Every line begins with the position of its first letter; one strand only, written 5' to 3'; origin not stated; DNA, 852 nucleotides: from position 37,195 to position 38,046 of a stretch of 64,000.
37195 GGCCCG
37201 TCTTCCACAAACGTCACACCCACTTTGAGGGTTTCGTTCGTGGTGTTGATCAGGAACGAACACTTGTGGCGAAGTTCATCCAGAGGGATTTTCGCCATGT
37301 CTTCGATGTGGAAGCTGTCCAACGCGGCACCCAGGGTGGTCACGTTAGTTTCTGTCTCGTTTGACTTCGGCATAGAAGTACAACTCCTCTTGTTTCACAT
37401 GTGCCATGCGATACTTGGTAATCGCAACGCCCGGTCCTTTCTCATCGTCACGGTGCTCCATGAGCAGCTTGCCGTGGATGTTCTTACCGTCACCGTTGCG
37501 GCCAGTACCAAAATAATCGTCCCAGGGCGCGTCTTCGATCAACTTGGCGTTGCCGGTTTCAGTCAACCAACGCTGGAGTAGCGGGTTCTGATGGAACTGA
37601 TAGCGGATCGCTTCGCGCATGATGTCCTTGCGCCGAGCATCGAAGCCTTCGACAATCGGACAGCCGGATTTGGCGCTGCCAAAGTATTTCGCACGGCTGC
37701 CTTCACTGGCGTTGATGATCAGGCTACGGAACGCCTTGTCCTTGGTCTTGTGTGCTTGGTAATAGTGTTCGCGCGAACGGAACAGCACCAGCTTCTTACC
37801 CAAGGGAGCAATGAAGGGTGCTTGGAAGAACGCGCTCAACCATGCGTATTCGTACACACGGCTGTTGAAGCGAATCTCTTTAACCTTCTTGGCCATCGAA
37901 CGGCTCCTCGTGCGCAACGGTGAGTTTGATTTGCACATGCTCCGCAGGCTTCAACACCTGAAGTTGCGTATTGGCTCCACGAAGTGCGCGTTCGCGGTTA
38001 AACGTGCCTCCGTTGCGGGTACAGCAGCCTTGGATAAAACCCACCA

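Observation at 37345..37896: NADAR/YbiA-family enzyme in an accessory island: candidate anti-defence (ADP-ribosylation reversal) gene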

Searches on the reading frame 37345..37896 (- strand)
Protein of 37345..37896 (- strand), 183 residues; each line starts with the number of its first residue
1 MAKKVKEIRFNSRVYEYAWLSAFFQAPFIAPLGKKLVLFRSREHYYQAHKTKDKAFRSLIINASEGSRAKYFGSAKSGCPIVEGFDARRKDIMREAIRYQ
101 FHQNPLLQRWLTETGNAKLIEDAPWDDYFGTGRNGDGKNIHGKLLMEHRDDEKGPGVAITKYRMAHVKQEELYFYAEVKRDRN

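Call 3: search_protein_families(library=pfam, proteins=[window:37345-37896:-], max_evalue=0.01)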
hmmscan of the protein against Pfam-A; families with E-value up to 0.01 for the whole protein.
window:37345-37896:- (183 aa): 1 family
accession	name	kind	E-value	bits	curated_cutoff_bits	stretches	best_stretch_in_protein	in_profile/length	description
PF08719.17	NADAR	-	9.3e-21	75.2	35.1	1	15-150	8-160/163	NADAR domain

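Call 4: search_protein_families(library=phrogs, proteins=[window:37345-37896:-], max_evalue=0.001)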
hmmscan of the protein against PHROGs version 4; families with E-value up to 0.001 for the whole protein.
window:37345-37896:- (183 aa): 2 families
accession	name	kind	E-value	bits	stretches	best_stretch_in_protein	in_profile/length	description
phrog_1017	-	unknown function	4.3e-36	125.4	1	3-165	4-165/170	-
phrog_652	-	unknown function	0.00097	19.4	0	7-119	130-243/296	-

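Call 6: search_solved_structures(query=window:37345-37896:-, max_evalue=1, show_alignments=4)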
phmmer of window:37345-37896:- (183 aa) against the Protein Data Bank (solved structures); distinct sequences matched with E-value up to 1: 3.
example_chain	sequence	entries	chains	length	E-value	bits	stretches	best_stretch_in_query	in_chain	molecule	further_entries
2b3w_A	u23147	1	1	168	8.7e-15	58.6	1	38-150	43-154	Hypothetical protein ybiA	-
8bau_A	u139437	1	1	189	0.34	14.3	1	11-133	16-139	NADAR domain-containing protein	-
6wqw_A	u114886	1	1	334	0.46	13.9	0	2-64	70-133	Beta-xylanase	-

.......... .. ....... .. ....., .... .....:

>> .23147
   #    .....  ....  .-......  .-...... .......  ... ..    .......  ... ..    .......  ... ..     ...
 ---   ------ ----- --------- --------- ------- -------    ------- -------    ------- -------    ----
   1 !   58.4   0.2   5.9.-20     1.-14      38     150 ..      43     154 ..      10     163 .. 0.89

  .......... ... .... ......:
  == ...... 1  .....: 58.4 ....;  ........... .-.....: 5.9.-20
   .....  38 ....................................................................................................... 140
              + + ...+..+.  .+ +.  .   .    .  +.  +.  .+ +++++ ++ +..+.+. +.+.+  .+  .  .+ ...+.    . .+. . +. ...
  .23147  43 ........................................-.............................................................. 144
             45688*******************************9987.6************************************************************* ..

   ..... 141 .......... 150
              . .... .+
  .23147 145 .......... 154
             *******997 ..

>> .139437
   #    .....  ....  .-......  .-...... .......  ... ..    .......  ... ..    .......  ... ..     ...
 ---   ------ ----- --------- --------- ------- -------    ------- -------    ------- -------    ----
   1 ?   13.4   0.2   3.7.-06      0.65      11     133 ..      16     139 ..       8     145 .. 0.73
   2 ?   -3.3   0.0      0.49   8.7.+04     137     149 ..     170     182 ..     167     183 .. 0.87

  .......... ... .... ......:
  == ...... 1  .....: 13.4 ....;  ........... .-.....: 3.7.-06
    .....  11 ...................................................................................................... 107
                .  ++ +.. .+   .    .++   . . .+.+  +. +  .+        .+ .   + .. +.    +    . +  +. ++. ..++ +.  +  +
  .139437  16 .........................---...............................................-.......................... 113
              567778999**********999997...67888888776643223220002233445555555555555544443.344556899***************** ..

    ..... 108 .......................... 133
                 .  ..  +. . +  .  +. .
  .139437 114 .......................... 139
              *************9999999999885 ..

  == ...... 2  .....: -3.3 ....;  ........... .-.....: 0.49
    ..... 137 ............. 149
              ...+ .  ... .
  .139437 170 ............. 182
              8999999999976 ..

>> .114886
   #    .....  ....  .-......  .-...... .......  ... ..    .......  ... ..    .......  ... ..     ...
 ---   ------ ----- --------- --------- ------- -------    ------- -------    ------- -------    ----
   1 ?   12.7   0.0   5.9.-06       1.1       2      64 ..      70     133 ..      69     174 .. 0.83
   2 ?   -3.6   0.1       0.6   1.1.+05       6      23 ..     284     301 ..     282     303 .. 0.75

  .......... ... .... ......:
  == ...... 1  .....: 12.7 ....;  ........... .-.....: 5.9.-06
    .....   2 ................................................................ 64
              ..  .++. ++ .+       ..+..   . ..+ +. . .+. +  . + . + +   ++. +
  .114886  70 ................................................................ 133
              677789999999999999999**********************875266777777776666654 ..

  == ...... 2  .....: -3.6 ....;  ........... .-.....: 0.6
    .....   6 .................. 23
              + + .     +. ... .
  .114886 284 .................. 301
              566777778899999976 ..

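Call 9: search_dna_similar(query=window:37345-37896:-, collection=phages, mode=protein, max_rows=40)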
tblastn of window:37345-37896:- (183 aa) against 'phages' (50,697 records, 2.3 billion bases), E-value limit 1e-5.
Records with a match: 180; places in all: 181; records where one place covers at least 80% of the query: 10.
Best place of each record, by identity: <60% 180.
By first word of the organism name: Streptomyces 63; Vibrio 31; Stenotrophomonas 19; Aeromonas 9; Xylella 6; Pseudomonas 5; Xanthomonas 5; uncultured 4; Rhizobium 3; Dinoroseobacter 3; and 19 more.
By host as written in the record: Streptomyces griseus ATCC 10137 23; - 18; Stenotrophomonas maltophilia 15; Vibrio breoganii 10; Streptomyces lividans JI 1326 9; Streptomyces viridochromogenes DSM40736 8; Aeromonas hydrophila 8; Streptomyces sanglieri UNT16F27A 7; and 46 more.
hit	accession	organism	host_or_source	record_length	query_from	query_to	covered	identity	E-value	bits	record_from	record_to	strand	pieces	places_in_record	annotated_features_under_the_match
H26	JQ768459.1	Pseudomonas phage Lu11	Pseudomonas putida var. Manila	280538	3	157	85%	40.5%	1e-17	85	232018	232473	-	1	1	promoter | hypothetical protein (x2)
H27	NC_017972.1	Pseudomonas phage Lu11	Pseudomonas putida var. Manila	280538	3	157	85%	40.5%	1e-17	85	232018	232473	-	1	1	promoter | hypothetical protein (x2)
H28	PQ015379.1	Pseudomonas phage HRDY3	Pseudomonas sp.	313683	8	178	93%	35.6%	1e-16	82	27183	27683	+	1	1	NADAR family protein | hypothetical protein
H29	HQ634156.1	Vibrio phage PWH3a-P1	Vibrio natriegens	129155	16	151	74%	37.9%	1e-12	71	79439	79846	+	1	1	GTP cyclohydrolase II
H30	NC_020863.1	Vibrio phage PWH3a-P1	Vibrio natriegens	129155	16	151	74%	37.9%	1e-12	71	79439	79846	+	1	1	GTP cyclohydrolase II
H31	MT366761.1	Vibrio phage vB_VcorM_GR11A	Vibrio coralliilyticus RE98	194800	8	159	83%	32.9%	1e-15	79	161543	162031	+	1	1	hypothetical protein (x2)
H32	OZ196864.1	Vibrio phage 166E36-1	Seawater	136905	5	153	81%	33.3%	4e-9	61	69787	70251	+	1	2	hypothetical protein (x3) | homing endonuclease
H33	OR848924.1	Listeria phage LM 4-14-1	Listeria monocytogenes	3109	4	151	81%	33.1%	3e-10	64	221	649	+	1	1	record has no annotation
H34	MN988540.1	Rhizobium phage RHph_I42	Rhizobium phaseoli IE4771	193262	16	150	74%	36.0%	8e-10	62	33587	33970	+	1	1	swarming motility YbiA-like protein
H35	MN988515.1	Rhizobium phage RHph_N28_1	Rhizobium etli N731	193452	16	150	74%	36.0%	8e-10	62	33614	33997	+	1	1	swarming motility YbiA-like protein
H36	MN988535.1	Rhizobium phage RHph_N42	Rhizobium phaseoli IE4771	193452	16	150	74%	36.0%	8e-10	62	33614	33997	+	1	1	swarming motility YbiA-like protein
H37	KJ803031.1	Dinoroseobacter phage vBDshPR2C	Dinoroseobacter shibae DFL12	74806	16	157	78%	34.2%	5e-8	57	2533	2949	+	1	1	hypothetical protein | RNA polymerase subunit 1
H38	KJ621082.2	Dinoroseobacter phage DFL12phi1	Dinoroseobacter shibae DFL12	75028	16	157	78%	34.2%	5e-8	57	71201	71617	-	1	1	hypothetical protein (x2)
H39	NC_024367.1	Dinoroseobacter phage DFL12phi1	Dinoroseobacter shibae DFL12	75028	16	157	78%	34.2%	5e-8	57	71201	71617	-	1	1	hypothetical protein (x2)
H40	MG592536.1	Vibrio phage 1.169.O._10N.261.52.B1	Vibrio breoganii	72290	16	151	74%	35.3%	9e-10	62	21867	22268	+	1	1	hypothetical protein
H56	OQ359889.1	Salmonella phage vB_SenS_UTK0009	Salmonella enterica subsp. enterica ...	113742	16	153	75%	33.6%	3e-10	64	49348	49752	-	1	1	hypothetical protein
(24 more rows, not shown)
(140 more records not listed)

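Call 18: find_homologous_proteins(query=window:37345-37896:-, max_evalue=0.00001)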
Query window:37345-37896:- (183 aa): 34 proteins with E <= 0.00001 among 57 candidates.
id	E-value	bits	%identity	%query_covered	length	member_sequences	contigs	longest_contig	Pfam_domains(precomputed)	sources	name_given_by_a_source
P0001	1.8e-116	405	97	99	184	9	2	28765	PF08719.18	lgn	-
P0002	4.2e-92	325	78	99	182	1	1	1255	PF08719.18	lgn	-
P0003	1.1e-91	324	79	100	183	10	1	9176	PF08719.18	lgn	-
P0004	4.2e-90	319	77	99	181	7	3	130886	PF08719.18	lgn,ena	-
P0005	4.4e-89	315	80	93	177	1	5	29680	PF08719.18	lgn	-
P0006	2.6e-87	310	75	99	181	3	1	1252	PF08719.18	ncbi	-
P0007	3.4e-85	303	74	99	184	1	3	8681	PF08719.18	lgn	-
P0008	1.5e-83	297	72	98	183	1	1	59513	PF08719.18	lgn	-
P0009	4.5e-82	293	72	99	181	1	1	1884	PF08719.18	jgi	-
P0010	7.3e-78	279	69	98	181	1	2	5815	PF08719.18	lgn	-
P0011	1.8e-69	252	66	97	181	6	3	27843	PF08719.18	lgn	-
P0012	7.3e-68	246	64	98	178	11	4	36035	PF08719.18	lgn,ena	-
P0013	2.4e-66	241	73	80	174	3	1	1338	PF08719.18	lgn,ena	-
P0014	4.2e-66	241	64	98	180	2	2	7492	PF08719.18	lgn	-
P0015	6.1e-64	234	62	100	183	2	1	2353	PF08719.18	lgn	-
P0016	1.2e-63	233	62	96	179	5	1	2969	PF08719.18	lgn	-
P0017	2.8e-63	231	71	82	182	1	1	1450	PF08719.18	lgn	-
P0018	4.9e-63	231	61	96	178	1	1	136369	PF08719.18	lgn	-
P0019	1.1e-62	229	71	79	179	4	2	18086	PF08719.18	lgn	-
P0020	1.7e-61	226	59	98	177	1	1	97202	PF08719.18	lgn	-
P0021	3.0e-61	225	59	96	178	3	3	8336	PF08719.18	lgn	-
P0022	6.6e-59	217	60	93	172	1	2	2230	PF08719.18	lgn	-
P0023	6.9e-59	217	61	95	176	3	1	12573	PF08719.18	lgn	-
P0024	1.3e-58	216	59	94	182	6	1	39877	PF08719.18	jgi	jgi:Uncharacterized protein conserved in bacteria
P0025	4.5e-58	214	58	96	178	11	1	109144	PF08719.18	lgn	-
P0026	5.0e-57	211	57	99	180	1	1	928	PF08719.18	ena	-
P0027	6.8e-56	207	63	82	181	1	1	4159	PF08719.18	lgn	-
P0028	7.1e-56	207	59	93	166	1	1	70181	PF08719.18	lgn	-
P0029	3.1e-51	192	62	80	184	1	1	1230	PF08719.18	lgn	-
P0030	6.2e-51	191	52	95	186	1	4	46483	PF08719.18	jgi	jgi:ribA/ribD-fused uncharacterized protein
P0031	8.3e-51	191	63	75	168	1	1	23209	PF08719.18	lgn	-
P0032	8.7e-50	187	73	63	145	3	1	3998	PF08719.18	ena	-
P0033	5.1e-47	178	54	95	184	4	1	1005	PF08719.18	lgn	-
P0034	1.1e-44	171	58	77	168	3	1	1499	PF08719.18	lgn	-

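Call 19: find_encoding_contigs(protein=P0004, flank=8000, max_places=2)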
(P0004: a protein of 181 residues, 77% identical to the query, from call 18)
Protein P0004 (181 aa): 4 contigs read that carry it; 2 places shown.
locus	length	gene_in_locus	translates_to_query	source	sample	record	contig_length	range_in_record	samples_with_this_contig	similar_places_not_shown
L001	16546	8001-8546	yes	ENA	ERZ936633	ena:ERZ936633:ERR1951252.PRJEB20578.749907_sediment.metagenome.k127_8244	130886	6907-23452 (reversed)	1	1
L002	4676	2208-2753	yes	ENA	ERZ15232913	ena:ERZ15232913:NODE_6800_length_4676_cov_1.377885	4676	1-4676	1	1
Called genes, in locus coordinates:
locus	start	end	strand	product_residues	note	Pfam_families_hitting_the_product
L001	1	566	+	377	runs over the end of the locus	-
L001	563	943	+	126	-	-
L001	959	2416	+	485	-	PF03796:DnaB_C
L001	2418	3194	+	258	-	-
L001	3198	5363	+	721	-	PF27249:MJ0330_N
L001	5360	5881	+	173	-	PF20294:KMPT-N, PF13619:KTSC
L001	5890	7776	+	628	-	-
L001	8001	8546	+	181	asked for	PF08719:NADAR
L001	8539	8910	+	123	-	-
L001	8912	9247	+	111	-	-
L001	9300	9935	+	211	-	-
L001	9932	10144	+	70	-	-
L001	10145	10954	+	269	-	-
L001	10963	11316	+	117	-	-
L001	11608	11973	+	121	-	-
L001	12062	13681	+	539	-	-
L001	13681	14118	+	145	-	-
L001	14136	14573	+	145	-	-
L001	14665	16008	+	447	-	PF20294:KMPT-N (faint), PF10263:SprT-like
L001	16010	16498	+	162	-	PF06319:MmcB-like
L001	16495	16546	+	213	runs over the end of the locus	PF02223:Thymidylate_kin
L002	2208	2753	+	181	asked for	PF08719:NADAR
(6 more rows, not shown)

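Call 20: find_encoding_contigs(protein=P0018, flank=8000, max_places=2)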
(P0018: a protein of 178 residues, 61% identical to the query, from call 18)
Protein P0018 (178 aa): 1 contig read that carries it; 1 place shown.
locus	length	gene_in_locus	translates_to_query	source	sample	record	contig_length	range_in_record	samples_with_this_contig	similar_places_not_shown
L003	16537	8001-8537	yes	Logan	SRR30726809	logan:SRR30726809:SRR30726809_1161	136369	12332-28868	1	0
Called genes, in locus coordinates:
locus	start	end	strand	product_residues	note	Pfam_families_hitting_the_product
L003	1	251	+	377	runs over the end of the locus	-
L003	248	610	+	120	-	-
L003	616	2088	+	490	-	PF03796:DnaB_C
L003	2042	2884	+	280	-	-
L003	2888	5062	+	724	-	PF27249:MJ0330_N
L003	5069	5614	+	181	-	PF20294:KMPT-N, PF13619:KTSC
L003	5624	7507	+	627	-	-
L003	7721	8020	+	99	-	-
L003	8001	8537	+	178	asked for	PF08719:NADAR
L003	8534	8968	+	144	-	-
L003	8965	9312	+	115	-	-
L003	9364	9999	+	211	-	-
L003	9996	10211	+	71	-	-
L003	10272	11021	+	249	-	PF04717:Phage_base_V (faint)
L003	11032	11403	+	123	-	-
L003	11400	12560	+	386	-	-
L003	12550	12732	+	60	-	-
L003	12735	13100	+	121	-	-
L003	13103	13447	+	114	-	-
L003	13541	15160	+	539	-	-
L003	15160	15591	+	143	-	-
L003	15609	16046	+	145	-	-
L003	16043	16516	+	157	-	PF18143:HAD_SAK_2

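Call 21: find_encoding_contigs(protein=P0025, flank=8000, max_places=2)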
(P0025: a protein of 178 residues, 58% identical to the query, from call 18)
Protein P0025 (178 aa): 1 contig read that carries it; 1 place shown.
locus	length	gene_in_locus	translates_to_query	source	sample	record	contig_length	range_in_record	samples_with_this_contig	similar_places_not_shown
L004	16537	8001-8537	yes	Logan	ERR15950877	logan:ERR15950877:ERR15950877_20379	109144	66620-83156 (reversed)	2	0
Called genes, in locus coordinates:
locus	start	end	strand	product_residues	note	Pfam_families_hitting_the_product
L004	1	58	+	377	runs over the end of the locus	-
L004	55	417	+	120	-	-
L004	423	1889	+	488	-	PF03796:DnaB_C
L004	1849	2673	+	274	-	-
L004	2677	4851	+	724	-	PF27249:MJ0330_N (weak)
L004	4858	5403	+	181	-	PF20294:KMPT-N, PF13619:KTSC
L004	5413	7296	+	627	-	-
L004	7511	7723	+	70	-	-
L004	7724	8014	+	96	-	-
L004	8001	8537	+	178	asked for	PF08719:NADAR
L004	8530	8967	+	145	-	-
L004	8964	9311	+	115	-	-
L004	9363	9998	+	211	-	-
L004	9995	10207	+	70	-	-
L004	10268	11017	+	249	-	PF04717:Phage_base_V (faint), PF06715:Gp5_C (faint)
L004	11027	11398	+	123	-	-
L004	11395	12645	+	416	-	-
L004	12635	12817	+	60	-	-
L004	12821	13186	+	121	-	-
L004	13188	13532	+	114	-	-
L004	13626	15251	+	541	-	-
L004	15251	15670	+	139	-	-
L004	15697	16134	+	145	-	-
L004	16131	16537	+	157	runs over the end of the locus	PF18143:HAD_SAK_2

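Call 24: get_annotated_region(hit=H27, flank=4000)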
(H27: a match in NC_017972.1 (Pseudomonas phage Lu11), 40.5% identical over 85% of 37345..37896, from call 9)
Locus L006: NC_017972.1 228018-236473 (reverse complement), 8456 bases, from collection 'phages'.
description: Pseudomonas phage Lu11, complete genome.
organism: Pseudomonas phage Lu11 (NCBI taxid 1161927)
taxonomy: Viruses; Duplodnaviria; Heunggongvirae; Uroviricota; Caudoviricetes
host: Pseudomonas putida var. Manila; source: soil; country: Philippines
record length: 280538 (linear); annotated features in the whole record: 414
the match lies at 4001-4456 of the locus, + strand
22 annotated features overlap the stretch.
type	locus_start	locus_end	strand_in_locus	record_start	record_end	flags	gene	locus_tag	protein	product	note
regulatory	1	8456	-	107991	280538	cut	-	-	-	promoter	putative middle/late promoter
CDS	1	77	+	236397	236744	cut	-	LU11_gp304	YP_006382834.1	hypothetical protein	-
CDS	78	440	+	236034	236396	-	-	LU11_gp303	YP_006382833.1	hypothetical protein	-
CDS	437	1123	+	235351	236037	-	-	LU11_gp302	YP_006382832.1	hypothetical protein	-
CDS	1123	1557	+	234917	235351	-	-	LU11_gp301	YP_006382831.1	hypothetical protein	-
CDS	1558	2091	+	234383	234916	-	-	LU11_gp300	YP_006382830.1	hypothetical protein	-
regulatory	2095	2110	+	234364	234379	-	-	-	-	promoter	putative middle/late promoter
CDS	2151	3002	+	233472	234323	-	-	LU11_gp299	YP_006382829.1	hypothetical protein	-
CDS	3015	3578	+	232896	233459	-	-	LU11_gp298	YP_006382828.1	hypothetical protein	-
CDS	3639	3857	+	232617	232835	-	-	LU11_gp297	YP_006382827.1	hypothetical protein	-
CDS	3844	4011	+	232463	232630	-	-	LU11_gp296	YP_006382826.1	hypothetical protein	-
CDS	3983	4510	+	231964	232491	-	-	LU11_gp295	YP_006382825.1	hypothetical protein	-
CDS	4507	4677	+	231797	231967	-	-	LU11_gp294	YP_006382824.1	hypothetical protein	-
CDS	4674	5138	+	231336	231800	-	-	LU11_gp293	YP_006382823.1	hypothetical protein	-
CDS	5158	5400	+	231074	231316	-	-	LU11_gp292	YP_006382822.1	hypothetical protein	-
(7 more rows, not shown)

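Call 27: get_annotated_region(hit=H28, flank=4000)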
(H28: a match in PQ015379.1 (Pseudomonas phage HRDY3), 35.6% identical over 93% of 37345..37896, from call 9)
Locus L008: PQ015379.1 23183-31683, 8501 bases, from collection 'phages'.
description: Pseudomonas phage HRDY3, complete genome.
organism: Pseudomonas phage HRDY3 (NCBI taxid 3236930)
taxonomy: Viruses
host: Pseudomonas sp.; source: pond water; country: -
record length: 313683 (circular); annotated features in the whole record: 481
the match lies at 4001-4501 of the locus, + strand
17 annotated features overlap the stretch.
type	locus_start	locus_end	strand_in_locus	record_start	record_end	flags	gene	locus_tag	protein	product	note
CDS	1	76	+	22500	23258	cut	-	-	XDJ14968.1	hypothetical protein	-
CDS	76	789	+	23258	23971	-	-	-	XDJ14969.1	hypothetical protein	-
CDS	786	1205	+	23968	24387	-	-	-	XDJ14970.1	hypothetical protein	-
CDS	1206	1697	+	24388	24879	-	-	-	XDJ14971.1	hypothetical protein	-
CDS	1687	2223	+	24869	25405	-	-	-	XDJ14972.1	hypothetical protein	-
CDS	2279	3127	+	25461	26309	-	-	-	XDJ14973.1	hypothetical protein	-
CDS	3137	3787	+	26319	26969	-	-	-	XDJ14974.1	hypothetical protein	-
CDS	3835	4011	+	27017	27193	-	-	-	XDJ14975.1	hypothetical protein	-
CDS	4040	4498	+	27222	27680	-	-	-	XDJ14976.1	NADAR family protein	-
CDS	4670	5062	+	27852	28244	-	-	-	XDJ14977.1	hypothetical protein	-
CDS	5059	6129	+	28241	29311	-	-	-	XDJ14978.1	hypothetical protein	-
CDS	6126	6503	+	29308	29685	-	-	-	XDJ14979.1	hypothetical protein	-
CDS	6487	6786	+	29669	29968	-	-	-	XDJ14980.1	hypothetical protein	-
CDS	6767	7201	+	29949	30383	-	-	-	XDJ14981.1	hypothetical protein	-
CDS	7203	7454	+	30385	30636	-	-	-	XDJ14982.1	hypothetical protein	-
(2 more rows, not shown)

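Call 28: search_protein_families(library=ncbifam, proteins=[window:37345-37896:-], max_evalue=0.01)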
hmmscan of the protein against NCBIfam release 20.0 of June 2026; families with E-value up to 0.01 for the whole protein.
window:37345-37896:- (183 aa): 2 families
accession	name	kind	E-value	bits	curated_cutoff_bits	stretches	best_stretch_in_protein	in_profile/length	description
TIGR02464.1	ribofla_fusion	equivalog_domain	3.4e-19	69.6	73.7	1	10-150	3-150/153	riboflavin biosynthesis intermediates N-glycosidase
NF053876.1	DS32_2_antiphage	equivalog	1e-08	34.5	240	1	37-153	35-156/181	NADAR family anti-phage protein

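Call 29: search_protein_families(library=padloc, proteins=[window:37345-37896:-], max_evalue=0.01)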
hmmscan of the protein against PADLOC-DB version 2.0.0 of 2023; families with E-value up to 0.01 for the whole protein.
window:37345-37896:- (183 aa): 1 family
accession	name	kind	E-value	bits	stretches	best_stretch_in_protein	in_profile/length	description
PDLC04643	PDC-M42C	-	6.8e-06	24.4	1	10-134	6-128/158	-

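Call 39: search_protein_representatives(protein=window:37345-37896:-)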
Query: 183 residues. Proteins with E-value up to 0.001 (for the whole library): 5963; up to 1e-10: 527; up to 1e-30: 2. The best 150 are listed.
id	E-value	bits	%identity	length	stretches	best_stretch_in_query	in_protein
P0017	9.0e-64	231.3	62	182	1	5-182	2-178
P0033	1.6e-47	178.4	59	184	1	3-150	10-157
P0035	9.1e-29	117.3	31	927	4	37-156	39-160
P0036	2.0e-27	112.9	45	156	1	9-150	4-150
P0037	1.6e-23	100.2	36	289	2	39-150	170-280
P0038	2.4e-23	99.6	43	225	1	3-151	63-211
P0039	7.4e-22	94.7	42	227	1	3-153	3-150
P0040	1.0e-21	94.3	38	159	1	6-149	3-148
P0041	1.8e-21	93.5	32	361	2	35-155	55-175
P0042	4.9e-21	92.1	43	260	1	6-151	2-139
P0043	7.2e-21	91.5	40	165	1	8-152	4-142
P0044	9.8e-21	91.1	44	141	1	6-149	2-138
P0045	8.6e-20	88.0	45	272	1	5-149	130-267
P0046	1.0e-19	87.8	40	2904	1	7-151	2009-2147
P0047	1.1e-19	87.7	39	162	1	8-150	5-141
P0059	4.0e-18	82.6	43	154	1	6-152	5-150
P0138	1.7e-14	70.7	44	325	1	16-151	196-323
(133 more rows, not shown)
